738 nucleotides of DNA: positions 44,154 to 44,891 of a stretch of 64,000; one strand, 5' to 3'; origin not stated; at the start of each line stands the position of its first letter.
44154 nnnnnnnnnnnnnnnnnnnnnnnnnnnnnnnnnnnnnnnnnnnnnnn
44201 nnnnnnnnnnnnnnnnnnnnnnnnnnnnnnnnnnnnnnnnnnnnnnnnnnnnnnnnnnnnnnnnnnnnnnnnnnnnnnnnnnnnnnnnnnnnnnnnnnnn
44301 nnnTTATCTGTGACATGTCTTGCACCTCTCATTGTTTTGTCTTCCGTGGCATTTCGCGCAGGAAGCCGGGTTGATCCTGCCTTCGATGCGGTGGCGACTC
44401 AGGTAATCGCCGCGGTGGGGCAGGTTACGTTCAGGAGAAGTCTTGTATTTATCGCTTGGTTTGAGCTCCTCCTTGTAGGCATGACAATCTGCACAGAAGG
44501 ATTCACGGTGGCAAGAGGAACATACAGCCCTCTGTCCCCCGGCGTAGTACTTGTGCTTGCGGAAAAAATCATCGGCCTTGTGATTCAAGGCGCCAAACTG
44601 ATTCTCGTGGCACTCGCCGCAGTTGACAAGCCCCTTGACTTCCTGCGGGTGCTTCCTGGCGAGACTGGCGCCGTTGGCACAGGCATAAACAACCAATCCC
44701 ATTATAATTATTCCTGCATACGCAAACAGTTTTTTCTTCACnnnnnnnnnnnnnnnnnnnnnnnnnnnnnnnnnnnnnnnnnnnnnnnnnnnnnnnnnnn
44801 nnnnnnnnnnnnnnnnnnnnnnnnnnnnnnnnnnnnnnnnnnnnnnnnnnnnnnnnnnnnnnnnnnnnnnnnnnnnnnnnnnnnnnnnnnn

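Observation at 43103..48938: Compact porin plus multihaem-cytochrome cluster with an unfamiliar subunit composition (candidate outer-membrane electron conduit)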

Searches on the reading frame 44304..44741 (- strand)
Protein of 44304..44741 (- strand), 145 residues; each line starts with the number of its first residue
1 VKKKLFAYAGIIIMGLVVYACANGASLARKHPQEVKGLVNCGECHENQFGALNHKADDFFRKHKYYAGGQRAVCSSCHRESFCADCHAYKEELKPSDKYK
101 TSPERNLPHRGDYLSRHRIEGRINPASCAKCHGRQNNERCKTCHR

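Call 4: search_protein_families(library=pfam, proteins=[window:44304-44741:-], max_evalue=1)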
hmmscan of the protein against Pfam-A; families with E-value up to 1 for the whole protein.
window:44304-44741:- (145 aa): 3 families
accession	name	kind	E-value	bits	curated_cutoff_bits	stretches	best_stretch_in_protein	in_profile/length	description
PF14522.11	Cytochrome_C7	-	7.7e-06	26.1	24.8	1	30-144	4-66/67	Cytochrome c7 and related cytochrome c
PF02008.25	zf-CXXC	-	0.53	10.8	26.5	0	73-94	11-32/48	CXXC zinc finger domain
PF09699.15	Paired_CXXCH_1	-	0.84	9.8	20.6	0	69-79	7-14/41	Doubled CXXCH motif (Paired_CXXCH_1)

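Call 5: search_protein_families(library=ncbifam, proteins=[window:44304-44741:-], max_evalue=1)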
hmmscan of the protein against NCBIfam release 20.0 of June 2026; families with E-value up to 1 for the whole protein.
window:44304-44741:- (145 aa): 0 families

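Call 29: search_solved_structures(query=window:44304-44741:-, max_evalue=10)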
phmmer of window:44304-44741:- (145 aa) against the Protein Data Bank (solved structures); distinct sequences matched with E-value up to 10: 6.
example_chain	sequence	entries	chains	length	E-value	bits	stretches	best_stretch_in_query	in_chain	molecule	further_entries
3u99_A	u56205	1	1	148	0.2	14.8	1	68-124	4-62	Diheme cytochrome c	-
1fs7_A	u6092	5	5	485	0.32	14.1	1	30-89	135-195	CYTOCHROME C NITRITE REDUCTASE | Cytochrome c-552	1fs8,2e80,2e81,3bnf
3bng_A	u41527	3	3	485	0.34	14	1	30-88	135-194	Cytochrome c-552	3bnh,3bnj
1fs9_A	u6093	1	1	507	0.39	13.8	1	30-89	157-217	CYTOCHROME C NITRITE REDUCTASE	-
10zk_B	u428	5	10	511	1.3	12.1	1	31-95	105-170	Nitrogenase FeMo beta subunit protein NifK | Nitrogenase MoFe protein beta subunit NifK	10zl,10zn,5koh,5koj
19hc_A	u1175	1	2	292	5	10.2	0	69-117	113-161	PROTEIN (NINE-HAEM CYTOCHROME C)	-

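Call 40: find_homologous_proteins(query=window:44304-44741:-, max_evalue=0.001)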
Query window:44304-44741:- (145 aa): 610 proteins with E <= 0.001 among 615 candidates; the best 120 are listed.
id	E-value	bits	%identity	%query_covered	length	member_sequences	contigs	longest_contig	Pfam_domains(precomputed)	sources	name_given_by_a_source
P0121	4.4e-90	317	94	100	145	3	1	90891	PF14522.12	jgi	jgi:hypothetical protein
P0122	9.6e-90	316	92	100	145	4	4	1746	PF14522.12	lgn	-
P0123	3.3e-89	314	92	99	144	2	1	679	PF14522.12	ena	-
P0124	2.6e-78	279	81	100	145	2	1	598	PF14522.12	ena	-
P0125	3.9e-72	259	74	99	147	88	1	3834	-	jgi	jgi:hypothetical protein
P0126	1.6e-70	254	79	91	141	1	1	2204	PF14522.12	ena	-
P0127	7.0e-70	252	78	90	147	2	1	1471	-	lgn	-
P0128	1.1e-69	251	72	100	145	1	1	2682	-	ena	-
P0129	1.2e-69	251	71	100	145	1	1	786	PF14522.12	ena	-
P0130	3.0e-69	250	77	88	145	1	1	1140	-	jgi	jgi:hypothetical protein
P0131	3.1e-69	250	72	97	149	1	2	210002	PF14522.12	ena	-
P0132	2.2e-68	247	76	88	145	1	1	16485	-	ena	-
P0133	2.5e-68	247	76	88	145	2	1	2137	-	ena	-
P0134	4.8e-68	246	76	88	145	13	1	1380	-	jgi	jgi:hypothetical protein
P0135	5.0e-68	246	76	88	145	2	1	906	-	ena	-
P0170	2.5e-61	224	70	86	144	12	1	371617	-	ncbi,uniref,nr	ncbi:cytochrome C [Geomonas edaphica]|uniref:cytochrome C n=1 Tax=Geomonas edaphica TaxID=2570226 Re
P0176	1.4e-60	221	68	96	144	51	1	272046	-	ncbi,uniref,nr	ncbi:cytochrome C [Geomonas propionica]|uniref:Cytochrome C n=1 Tax=Geomonas propionica TaxID=279858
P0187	9.1e-60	219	65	97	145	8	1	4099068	-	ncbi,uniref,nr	ncbi:cytochrome C [Geobacter sp. FeAm09]|uniref:cytochrome C n=1 Tax=Geobacter sp. FeAm09 TaxID=2597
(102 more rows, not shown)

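Call 44: list_cluster_members(proteins=[P0170, P0176, P0187, P0001, P0121])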
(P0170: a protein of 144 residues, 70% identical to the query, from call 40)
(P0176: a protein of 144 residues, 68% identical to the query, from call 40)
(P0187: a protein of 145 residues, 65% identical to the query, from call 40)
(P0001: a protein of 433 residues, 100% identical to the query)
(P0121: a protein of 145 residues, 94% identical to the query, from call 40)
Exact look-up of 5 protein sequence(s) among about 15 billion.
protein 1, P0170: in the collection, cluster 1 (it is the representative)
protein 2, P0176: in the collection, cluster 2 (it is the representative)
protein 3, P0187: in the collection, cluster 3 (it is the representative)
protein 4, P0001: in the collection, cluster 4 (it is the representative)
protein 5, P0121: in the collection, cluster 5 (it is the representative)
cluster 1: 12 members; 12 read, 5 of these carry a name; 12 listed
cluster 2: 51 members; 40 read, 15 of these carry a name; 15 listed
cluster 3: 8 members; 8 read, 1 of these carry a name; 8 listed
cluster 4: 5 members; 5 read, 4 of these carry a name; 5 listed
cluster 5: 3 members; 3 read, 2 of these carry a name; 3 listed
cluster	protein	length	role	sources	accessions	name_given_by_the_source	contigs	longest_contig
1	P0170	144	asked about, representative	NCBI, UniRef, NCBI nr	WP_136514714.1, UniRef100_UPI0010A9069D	cytochrome C [Geomonas edaphica] | cytochrome C n=1 Tax=Geomonas edaphica TaxID=2570226 RepID=UPI0010A9069D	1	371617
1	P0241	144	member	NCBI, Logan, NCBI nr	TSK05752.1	MAG: cytochrome C [Geobacter sp.]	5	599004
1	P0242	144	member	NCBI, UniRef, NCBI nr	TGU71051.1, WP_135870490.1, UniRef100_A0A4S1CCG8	cytochrome C [Geomonas terrae] | Cytochrome C n=1 Tax=Geomonas terrae TaxID=2562681 RepID=A0A4S1CCG8_9BACT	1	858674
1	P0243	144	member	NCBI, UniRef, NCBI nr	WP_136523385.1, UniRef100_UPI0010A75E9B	cytochrome C [Geomonas ferrireducens] | cytochrome C n=1 Tax=Geomonas ferrireducens TaxID=2570227 RepID=UPI0010A75E9B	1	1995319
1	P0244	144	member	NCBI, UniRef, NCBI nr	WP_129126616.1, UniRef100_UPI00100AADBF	cytochrome C [Geomonas oryzae] | cytochrome C n=1 Tax=Geomonas oryzae TaxID=2364273 RepID=UPI00100AADBF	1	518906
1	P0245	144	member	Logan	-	-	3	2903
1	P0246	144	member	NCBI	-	-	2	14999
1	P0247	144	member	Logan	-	-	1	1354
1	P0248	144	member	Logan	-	-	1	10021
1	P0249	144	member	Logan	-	-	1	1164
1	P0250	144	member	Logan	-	-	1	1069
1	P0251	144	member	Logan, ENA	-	-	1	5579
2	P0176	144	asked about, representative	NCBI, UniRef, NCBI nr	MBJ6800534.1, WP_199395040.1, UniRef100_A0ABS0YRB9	cytochrome C [Geomonas propionica] | Cytochrome C n=1 Tax=Geomonas propionica TaxID=2798582 RepID=A0ABS0YRB9_9BACT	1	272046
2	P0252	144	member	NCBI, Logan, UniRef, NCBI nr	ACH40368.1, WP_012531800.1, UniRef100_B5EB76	lipoprotein cytochrome c [Citrifermentans bemidjiense Bem] | Lipoprotein cytochrome c n=1 Tax=Citrifermentans bemidjiense (strain ATCC BAA-1014 / DSM ... | hypothetical protein [Citrifermentans bemidjiense]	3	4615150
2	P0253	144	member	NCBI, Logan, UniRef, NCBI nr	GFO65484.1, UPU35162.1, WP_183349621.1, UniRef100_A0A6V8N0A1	cytochrome C [Geomonas paludis] | Cytochrome C n=1 Tax=Geomonas paludis TaxID=2740185 RepID=A0A6V8N0A1_9BACT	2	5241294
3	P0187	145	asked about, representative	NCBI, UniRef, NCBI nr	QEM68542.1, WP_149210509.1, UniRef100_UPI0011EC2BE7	cytochrome C [Geobacter sp. FeAm09] | cytochrome C n=1 Tax=Geobacter sp. FeAm09 TaxID=2597769 RepID=UPI0011EC2BE7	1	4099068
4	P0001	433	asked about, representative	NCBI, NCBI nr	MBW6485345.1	MAG: hypothetical protein K0B01_04245 [Syntrophobacterales bacterium] | hypothetical protein [Syntrophobacterales bacterium]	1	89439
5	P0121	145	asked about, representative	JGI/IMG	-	hypothetical protein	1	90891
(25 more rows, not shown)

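Call 62: predict_structure(alignment_id=A2)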
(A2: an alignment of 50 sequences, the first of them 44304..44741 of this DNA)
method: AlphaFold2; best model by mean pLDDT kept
length: 145 residues; sequences in the alignment: 50
mean_pLDDT: 60.4   pTM: 0.40
mean pLDDT of the five models: 60.4, 58.7, 56.3, 55.2, 53.3
residues with pLDDT >= 90: 6; 70-90: 45; 50-70: 35; < 50: 59
segments of 3 or more residues with pLDDT < 50: 24-28, 88-98, 104-145
pLDDT, mean of each block of 10 residues (from residue 1): 85 85 53 72 83 75 70 67 50 46 45 42 42 42 39
secondary structure, 60 per line:
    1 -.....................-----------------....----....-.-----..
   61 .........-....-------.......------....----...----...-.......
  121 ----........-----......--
elements in order: H2-22 H48-51 H59-69 H71-74 H82-88 H95-98 H114-120 H125-132 H138-143
